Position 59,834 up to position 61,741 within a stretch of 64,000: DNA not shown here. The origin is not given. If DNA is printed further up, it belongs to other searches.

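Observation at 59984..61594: Trypsin-fold protein with catalytic His and Ser apparently replaced (pseudo-protease) next to an active S8 protease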

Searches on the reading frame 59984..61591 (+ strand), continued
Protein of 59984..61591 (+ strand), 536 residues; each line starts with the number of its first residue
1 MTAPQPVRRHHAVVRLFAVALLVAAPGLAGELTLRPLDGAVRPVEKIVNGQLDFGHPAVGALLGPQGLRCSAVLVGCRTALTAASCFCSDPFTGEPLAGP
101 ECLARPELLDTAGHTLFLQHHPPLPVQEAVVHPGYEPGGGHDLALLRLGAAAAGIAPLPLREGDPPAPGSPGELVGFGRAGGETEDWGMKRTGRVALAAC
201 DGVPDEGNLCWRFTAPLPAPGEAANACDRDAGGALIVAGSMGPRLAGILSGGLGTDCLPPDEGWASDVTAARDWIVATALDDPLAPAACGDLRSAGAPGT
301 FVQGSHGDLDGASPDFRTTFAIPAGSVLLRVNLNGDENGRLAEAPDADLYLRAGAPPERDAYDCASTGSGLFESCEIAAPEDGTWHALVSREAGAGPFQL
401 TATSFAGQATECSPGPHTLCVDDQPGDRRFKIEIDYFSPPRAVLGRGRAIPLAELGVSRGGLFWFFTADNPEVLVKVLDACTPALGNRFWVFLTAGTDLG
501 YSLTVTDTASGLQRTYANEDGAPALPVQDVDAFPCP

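Call 23: find_encoding_contigs(protein=P0010, flank=10000, max_places=2)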
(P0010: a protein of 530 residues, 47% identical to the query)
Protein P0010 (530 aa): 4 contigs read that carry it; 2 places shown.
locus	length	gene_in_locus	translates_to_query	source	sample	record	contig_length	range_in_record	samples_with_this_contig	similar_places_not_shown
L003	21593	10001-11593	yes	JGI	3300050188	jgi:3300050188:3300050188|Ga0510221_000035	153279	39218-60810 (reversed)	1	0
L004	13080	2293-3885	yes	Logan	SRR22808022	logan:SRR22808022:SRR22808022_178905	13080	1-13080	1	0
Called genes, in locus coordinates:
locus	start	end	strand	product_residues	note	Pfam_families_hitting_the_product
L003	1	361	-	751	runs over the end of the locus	PF19313:DUF5916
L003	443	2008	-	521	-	PF13191:AAA_16, PF13401:AAA_22 (weak), PF14516:AAA_35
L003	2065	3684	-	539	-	PF01590:GAF (weak), PF13185:GAF_2 (faint), PF13492:GAF_3 (weak), PF07228:SpoIIE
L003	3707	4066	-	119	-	PF01740:STAS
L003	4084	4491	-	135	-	PF13581:HATPase_c_2, PF02518:HATPase_c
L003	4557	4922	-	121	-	-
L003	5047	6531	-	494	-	PF01590:GAF, PF13185:GAF_2, PF13492:GAF_3, PF00158:Sigma54_activat, PF14532:Sigma54_activ_2, PF07728:AAA_5 (weak), PF25601:AAA_lid_14, PF02954:HTH_8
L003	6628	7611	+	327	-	PF08240:ADH_N, PF00107:ADH_zinc_N, PF13602:ADH_zinc_N_2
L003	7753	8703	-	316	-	PF13847:Methyltransf_31 (weak), PF08241:Methyltransf_11 (weak), PF13649:Methyltransf_25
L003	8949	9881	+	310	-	-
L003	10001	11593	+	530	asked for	PF00089:Trypsin, PF04151:PPC (weak)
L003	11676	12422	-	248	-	PF02585:PIG-L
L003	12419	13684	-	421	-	PF00534:Glycos_transf_1 (weak), PF13692:Glyco_trans_1_4 (weak)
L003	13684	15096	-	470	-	PF01943:Polysacc_synt, PF13440:Polysacc_synt_3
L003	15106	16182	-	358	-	PF13472:Lipase_GDSL_2 (weak), PF16822:ALGX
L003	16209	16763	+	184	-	PF14602:Hexapep_2 (faint), PF00132:Hexapep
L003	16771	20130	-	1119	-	PF02384:N6_Mtase, PF20473:MmeI_Mtase, PF07669:Eco57I (weak)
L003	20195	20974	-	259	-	PF00483:NTP_transferase, PF12804:NTP_transf_3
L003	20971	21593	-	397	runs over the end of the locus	PF13439:Glyco_transf_4, PF13579:Glyco_trans_4_4, PF20706:GT4-conflict, PF00534:Glycos_transf_1, PF13524:Glyco_trans_1_2, PF13692:Glyco_trans_1_4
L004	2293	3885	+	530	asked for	PF00089:Trypsin, PF04151:PPC (weak)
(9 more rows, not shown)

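Call 24: find_encoding_contigs(protein=P0005, flank=8000, max_places=1)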
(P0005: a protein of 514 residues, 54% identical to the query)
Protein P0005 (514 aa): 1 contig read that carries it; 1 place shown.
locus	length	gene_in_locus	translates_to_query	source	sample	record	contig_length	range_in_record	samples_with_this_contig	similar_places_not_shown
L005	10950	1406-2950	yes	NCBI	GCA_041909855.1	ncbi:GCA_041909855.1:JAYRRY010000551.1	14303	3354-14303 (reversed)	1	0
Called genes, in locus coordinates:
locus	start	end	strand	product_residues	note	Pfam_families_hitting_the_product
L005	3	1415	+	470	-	?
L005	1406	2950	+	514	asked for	PF00089:Trypsin, PF13365:Trypsin_2 (weak), PF04151:PPC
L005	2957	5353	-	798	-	PF09586:YfhO (weak)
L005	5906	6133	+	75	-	-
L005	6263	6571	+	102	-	-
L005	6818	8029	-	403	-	-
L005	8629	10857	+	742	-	PF09586:YfhO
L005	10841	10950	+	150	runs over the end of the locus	-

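Call 25: find_encoding_contigs(protein=P0011, flank=8000, max_places=1)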
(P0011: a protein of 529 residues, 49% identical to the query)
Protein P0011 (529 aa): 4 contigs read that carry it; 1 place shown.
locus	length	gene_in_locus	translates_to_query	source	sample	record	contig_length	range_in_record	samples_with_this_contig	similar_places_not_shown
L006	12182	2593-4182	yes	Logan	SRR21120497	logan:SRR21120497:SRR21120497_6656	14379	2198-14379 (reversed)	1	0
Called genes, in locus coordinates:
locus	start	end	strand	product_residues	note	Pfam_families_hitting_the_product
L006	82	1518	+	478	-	PF01565:FAD_binding_4, PF09265:Cytokin-bind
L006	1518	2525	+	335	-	PF01820:Dala_Dala_lig_N, PF07478:Dala_Dala_lig_C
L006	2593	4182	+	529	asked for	PF00089:Trypsin, PF13365:Trypsin_2 (weak), PF04151:PPC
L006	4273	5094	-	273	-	-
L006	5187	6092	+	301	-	PF02621:VitK2_biosynth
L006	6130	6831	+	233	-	PF00702:Hydrolase, PF12710:HAD, PF13419:HAD_2, PF13242:Hydrolase_like (weak)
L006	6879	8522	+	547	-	PF03577:Peptidase_C69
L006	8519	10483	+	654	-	-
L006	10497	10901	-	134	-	PF08211:dCMP_cyt_deam_2 (weak), PF00383:dCMP_cyt_deam_1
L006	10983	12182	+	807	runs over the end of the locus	PF07228:SpoIIE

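Call 26: find_encoding_contigs(protein=P0013, flank=8000, max_places=1)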
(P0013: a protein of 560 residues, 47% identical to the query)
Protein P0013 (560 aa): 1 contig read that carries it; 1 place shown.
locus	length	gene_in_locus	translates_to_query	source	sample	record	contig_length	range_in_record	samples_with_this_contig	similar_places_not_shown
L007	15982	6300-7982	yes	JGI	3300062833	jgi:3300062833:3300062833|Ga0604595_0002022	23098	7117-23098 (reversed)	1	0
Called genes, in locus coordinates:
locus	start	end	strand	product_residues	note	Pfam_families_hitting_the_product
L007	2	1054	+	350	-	?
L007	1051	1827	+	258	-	PF00483:NTP_transferase, PF12804:NTP_transf_3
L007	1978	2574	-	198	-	PF00132:Hexapep, PF14602:Hexapep_2 (weak)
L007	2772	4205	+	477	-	PF01943:Polysacc_synt, PF13440:Polysacc_synt_3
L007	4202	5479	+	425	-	-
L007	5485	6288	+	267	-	PF02585:PIG-L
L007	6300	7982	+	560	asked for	PF00089:Trypsin, PF13365:Trypsin_2 (weak), PF04151:PPC (weak)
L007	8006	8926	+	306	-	-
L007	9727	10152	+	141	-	-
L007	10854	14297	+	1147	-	PF27201:YjiT_N, PF27205:YjiT_2nd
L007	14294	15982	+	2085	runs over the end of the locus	PF00270:DEAD, PF27116:YjiV_N, PF00271:Helicase_C, PF09369:MZB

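Call 27: find_encoding_contigs(protein=P0020, flank=8000, max_places=1)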
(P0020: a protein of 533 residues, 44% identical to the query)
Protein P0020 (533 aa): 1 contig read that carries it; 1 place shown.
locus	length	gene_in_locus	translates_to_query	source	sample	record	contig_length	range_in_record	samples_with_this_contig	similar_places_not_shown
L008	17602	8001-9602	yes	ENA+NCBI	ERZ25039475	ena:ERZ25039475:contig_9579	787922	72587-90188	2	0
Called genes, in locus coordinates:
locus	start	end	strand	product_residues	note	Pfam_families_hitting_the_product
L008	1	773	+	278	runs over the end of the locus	PF03787:RAMPs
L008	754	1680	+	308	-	PF03787:RAMPs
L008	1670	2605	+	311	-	PF03787:RAMPs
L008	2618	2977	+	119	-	-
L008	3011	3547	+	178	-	PF18145:SAVED (weak)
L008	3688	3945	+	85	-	PF01867:Cas_Cas1 (weak), PF09827:CRISPR_Cas2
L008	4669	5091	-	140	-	PF01850:PIN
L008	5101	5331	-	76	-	PF22513:FitA-like_RHH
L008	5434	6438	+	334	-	PF27225:AF_1859_N, PF10040:CRISPR_Cas6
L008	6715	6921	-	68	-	-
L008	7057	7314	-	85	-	PF02627:CMD (weak)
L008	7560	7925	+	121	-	-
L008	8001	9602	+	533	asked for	PF00089:Trypsin, PF13365:Trypsin_2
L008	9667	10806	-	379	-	PF13439:Glyco_transf_4, PF20706:GT4-conflict, PF00534:Glycos_transf_1, PF13692:Glyco_trans_1_4, PF13524:Glyco_trans_1_2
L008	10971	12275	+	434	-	PF01408:GFO_IDH_MocA, PF22725:GFO_IDH_MocA_C3, PF02894:GFO_IDH_MocA_C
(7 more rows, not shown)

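Call 28: search_protein_families(library=pfam, proteins=[L005:3-1412:+, L003:8949-9878:+, L007:8006-8923:+, L006:4273-5094:-], max_evalue=0.1)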
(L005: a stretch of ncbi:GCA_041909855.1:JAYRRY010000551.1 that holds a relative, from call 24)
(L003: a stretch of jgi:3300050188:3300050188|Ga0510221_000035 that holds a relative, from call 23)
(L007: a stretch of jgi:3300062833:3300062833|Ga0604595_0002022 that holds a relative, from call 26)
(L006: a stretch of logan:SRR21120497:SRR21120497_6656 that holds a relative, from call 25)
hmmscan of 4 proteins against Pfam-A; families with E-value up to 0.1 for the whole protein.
L005:3-1412:+ (470 aa): 1 family
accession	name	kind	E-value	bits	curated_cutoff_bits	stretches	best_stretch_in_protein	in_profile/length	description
PF13365.12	Trypsin_2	-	1.8e-08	35.7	27.6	1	137-299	1-143/144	Trypsin-like peptidase domain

L003:8949-9878:+ (310 aa): 0 families

L007:8006-8923:+ (306 aa): 0 families

L006:4273-5094:- (273 aa): 1 family
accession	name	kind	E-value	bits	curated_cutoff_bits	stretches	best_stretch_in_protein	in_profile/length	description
PF13385.13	Laminin_G_3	-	0.00061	20.4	27.6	1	163-231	55-119/151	Concanavalin A-like lectin/glucanases superfamily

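Call 29: fold_search(model_id=the predicted structure, library=pdb)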
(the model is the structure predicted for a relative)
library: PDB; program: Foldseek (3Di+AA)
matches with E <= 10: 1580; with E <= 0.001: 724
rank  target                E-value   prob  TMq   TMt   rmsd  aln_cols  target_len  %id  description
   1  4dt7_D                1.5e-11  1.00  0.35  0.71   4.3       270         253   19  Crystal structure of thrombin bound to the activation domain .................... of protein C (released 2012-05-09)
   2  6tki_H                1.9e-11  1.00  0.34  0.72   3.7       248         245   19  Tsetse thrombin inhibitor in complex with human alpha-thrombin - tetragonal form at 12.7keV (released 2020-11-04)
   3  1b7x_B                2.1e-11  1.00  0.34  0.71   4.8       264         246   20  STRUCTURE OF HUMAN ALPHA-THROMBIN Y225I MUTANT BOUND TO D-PHE-PRO-ARG-CHLOROMETHYLKETONE (released 1999-03-02)
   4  3egk_H                2.4e-11  1.00  0.34  0.68   4.0       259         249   18  KNOBLE Inhibitor (released 2008-09-30)
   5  2hpp_H                3.2e-11  1.00  0.35  0.70   4.4       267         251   20  Structures of the noncovalent complexes of human and bovine prothrombin fragment 2 with human ppack-thrombin (released 1994-01-31)
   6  5f8t_A                3.4e-11  1.00  0.34  0.72   4.2       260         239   22  The crystal structure of human Plasma Kallikrein in complex with its peptide inhibitor pkalin-2 (released 2016-12-14)
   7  1z8j_B                4.1e-11  1.00  0.35  0.72   4.2       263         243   18  Crystal structure of the thrombin mutant G193P bound to PPACK (released 2005-05-17)
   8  6m3b_A                4.3e-11  1.00  0.32  0.70   4.1       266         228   20  hAPC-c25k23 Fab complex (released 2020-07-08)
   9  1vr1_H                4.6e-11  1.00  0.36  0.73   3.9       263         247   18  Specifity for Plasminogen Activator Inhibitor-1 (released 1999-12-29)
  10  3s7k_D                4.6e-11  1.00  0.34  0.70   4.0       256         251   20  Structure of thrombin mutant Y225P in the E form (released 2011-07-06)
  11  1jou_B                4.8e-11  1.00  0.35  0.68   4.6       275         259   20  Crystal Structure of Native S195A Thrombin with an Unoccupied Active Site (released 2001-08-10)
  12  3bv9_B                5.3e-11  1.00  0.35  0.69   4.0       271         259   18  Structure of Thrombin Bound to the Inhibitor FM19 (released 2008-03-04)
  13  1jou_D                5.3e-11  1.00  0.32  0.64   4.3       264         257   18  Crystal Structure of Native S195A Thrombin with an Unoccupied Active Site (released 2001-08-10)
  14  1sfq_B                6.2e-11  1.00  0.34  0.70   4.6       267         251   20  Fast form of thrombin mutant R(77a)A bound to PPACK (released 2004-06-08)
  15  1tq7_B                6.5e-11  1.00  0.35  0.72   3.9       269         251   18  Crystal structure of the anticoagulant thrombin mutant W215A/E217A bound to PPACK (released 2004-08-03)
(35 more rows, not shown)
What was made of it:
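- On Peptidase family S1 (chymotrypsin/trypsin, Pfam PF00089), as a homologue: Foldseek gives E about 1e-11 and target-normalised TM about 0.7 to thrombin and kallikrein (call 29).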

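Call 43: find_related_loci(query=A3, collection=genome_contigs, flank=6000)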
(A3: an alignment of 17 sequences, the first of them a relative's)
Query A3 (536 aa) in genome_contigs; peptide patterns used: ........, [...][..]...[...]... (x = any residue, [..] = any of these).
142 stretches matched a pattern; 55 encode a relative of the query (tblastn E <= 1e-3); 55 distinct loci.
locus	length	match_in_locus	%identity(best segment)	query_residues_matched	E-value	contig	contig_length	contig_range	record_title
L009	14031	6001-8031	76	35-536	0e+0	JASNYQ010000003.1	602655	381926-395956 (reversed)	MAG: Thermoanaerobaculia bacterium isolate ACID-4 HKU-EGSB-ACID-4_3, whole genome shotgun sequence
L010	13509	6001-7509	51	34-536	1e-152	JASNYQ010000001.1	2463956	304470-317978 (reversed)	MAG: Thermoanaerobaculia bacterium isolate ACID-4 HKU-EGSB-ACID-4_1, whole genome shotgun sequence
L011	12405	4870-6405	45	18-535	9e-118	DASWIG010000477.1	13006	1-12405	MAG TPA_asm: Thermoanaerobaculia bacterium isolate SMAG_U2863 k141_2010138, whole genome shotgun sequence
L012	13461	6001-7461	43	46-535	2e-115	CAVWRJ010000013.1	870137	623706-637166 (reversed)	MAG: uncultured Acidobacteriota bacterium isolate MFD01213.bin.1.234 genome assembly, contig: contig_4370, whole genome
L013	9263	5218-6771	42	12-535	2e-113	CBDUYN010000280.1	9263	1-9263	MAG TPA_asm: uncultured bacterium isolate SRR22302374_binner12_Refined_89 genome assembly, contig: ERZ26661914.5637, who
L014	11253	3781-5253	42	45-535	5e-106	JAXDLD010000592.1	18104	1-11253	MAG: Acidobacteriota bacterium isolate BP_61 scaffold_2689883, whole genome shotgun sequence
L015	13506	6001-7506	40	45-535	4e-103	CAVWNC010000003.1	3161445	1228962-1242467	MAG: uncultured Acidobacteriota bacterium isolate MFD09368.bin.2.205 genome assembly, contig: contig_5776, whole genome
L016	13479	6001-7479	44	46-535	2e-100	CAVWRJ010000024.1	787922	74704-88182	MAG: uncultured Acidobacteriota bacterium isolate MFD01213.bin.1.234 genome assembly, contig: contig_9579, whole genome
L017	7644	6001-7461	43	45-535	5e-99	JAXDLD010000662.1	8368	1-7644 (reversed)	MAG: Acidobacteriota bacterium isolate BP_61 scaffold_3737789, whole genome shotgun sequence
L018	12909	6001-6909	48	46-535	7e-43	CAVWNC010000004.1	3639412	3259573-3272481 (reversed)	MAG: uncultured Acidobacteriota bacterium isolate MFD09368.bin.2.205 genome assembly, contig: contig_6402, whole genome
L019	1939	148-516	59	412-535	2e-39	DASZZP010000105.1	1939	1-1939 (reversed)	MAG TPA_asm: Thermoanaerobaculia bacterium isolate SMAG_U6239 k141_62423, whole genome shotgun sequence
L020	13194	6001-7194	44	341-535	1e-38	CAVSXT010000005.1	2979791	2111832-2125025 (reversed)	MAG: uncultured Acidobacteriota bacterium isolate MFD05521.bin.1.4 genome assembly, contig: contig_8800, whole genome sh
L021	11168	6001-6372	55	412-536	4e-38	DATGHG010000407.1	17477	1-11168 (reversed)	MAG TPA_asm: Thermoanaerobaculia bacterium isolate SMAG_U9774 k141_1640670, whole genome shotgun sequence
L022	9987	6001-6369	54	412-535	3e-37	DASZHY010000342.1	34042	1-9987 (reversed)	MAG TPA_asm: Thermoanaerobaculia bacterium isolate SMAG_U6588 k141_2119155, whole genome shotgun sequence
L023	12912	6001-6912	54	410-535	7e-37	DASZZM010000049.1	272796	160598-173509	MAG TPA_asm: Thermoanaerobaculia bacterium isolate SMAG_U6236 k141_171486, whole genome shotgun sequence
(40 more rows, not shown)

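Call 56: find_encoding_contigs(protein=P0006, flank=6000, max_places=1)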
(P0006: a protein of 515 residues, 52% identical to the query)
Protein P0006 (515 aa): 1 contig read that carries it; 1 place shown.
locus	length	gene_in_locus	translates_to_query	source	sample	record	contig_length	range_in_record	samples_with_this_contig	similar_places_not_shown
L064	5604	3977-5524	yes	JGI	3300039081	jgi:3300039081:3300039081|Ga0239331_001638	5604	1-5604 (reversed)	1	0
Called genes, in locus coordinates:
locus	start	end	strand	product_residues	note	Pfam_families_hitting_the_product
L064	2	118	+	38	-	?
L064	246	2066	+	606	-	-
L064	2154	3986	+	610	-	PF13365:Trypsin_2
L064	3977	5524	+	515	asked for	PF00089:Trypsin, PF13365:Trypsin_2 (weak), PF04151:PPC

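Call 59: list_cluster_members(proteins=[P0001, window:59984-61591:+])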
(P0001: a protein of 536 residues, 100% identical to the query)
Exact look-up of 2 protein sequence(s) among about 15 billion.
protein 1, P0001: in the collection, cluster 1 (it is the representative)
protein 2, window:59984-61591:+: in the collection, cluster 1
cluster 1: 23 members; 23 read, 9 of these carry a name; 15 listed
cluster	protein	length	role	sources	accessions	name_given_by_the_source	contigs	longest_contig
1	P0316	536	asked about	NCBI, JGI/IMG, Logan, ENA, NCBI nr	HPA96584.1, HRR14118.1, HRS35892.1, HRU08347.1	MAG: trypsin-like serine protease [Acidobacteria bacterium] | trypsin-like serine protease [Thermoanaerobaculia bacterium]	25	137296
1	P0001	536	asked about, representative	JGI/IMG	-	-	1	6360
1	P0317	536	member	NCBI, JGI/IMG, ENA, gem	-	hypothetical protein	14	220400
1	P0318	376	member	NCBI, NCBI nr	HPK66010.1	MAG TPA: PPC domain-containing protein, partial [Thermoanaerobaculia bacterium] | PPC domain-containing protein [Thermoanaerobaculia bacterium]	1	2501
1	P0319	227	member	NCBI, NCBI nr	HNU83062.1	MAG TPA: PPC domain-containing protein, partial [Thermoanaerobaculia bacterium] | PPC domain-containing protein [Thermoanaerobaculia bacterium]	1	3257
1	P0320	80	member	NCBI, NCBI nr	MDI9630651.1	MAG: hypothetical protein QM311_04230, partial [Acidobacteriota bacterium] | hypothetical protein [Acidobacteriota bacterium]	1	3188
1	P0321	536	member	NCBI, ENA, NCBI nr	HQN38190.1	MAG TPA: trypsin-like serine protease [Thermoanaerobaculia bacterium] | trypsin-like serine protease [Thermoanaerobaculia bacterium]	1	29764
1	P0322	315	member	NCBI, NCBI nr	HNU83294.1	MAG TPA: trypsin-like serine protease, partial [Thermoanaerobaculia bacterium] | trypsin-like serine protease [Thermoanaerobaculia bacterium]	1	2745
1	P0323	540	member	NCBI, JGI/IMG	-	hypothetical protein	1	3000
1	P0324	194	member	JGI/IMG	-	hypothetical protein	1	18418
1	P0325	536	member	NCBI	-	-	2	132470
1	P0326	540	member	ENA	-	-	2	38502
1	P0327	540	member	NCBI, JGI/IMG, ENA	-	-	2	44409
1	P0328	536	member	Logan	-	-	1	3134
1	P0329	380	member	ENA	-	-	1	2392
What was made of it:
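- NCBI calls the protein a trypsin-like serine protease (call 59).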

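Call 63: find_encoding_contigs(protein=P0327, flank=6000, max_places=1)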
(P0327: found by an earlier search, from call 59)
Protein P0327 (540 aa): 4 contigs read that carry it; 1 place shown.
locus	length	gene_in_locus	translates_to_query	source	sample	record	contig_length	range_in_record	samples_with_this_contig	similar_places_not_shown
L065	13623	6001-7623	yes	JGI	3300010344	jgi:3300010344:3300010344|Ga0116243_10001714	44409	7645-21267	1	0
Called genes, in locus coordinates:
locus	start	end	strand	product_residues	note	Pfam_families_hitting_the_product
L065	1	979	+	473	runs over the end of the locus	PF00072:Response_reg, PF00158:Sigma54_activat, PF13191:AAA_16 (weak), PF14532:Sigma54_activ_2, PF07728:AAA_5 (weak), PF25601:AAA_lid_14, PF02954:HTH_8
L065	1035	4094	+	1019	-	PF07494:Reg_prop (faint), PF00990:GGDEF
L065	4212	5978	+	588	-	PF00082:Peptidase_S8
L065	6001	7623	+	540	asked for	PF00089:Trypsin, PF04151:PPC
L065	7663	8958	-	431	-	PF00375:SDF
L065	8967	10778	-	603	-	PF02129:Peptidase_S15, PF08530:PepX_C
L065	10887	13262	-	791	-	PF09586:YfhO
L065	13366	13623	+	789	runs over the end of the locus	PF09586:YfhO (weak)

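Call 71: search_solved_structures(query=A5, max_evalue=1)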
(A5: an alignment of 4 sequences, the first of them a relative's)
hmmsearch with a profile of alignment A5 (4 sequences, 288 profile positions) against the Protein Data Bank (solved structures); distinct sequences matched with E-value up to 1: 0.
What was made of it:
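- Tried and rejected: Profile of the ~300-aa neighbour of subclade B against PDB sequences: nothing (call 71).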
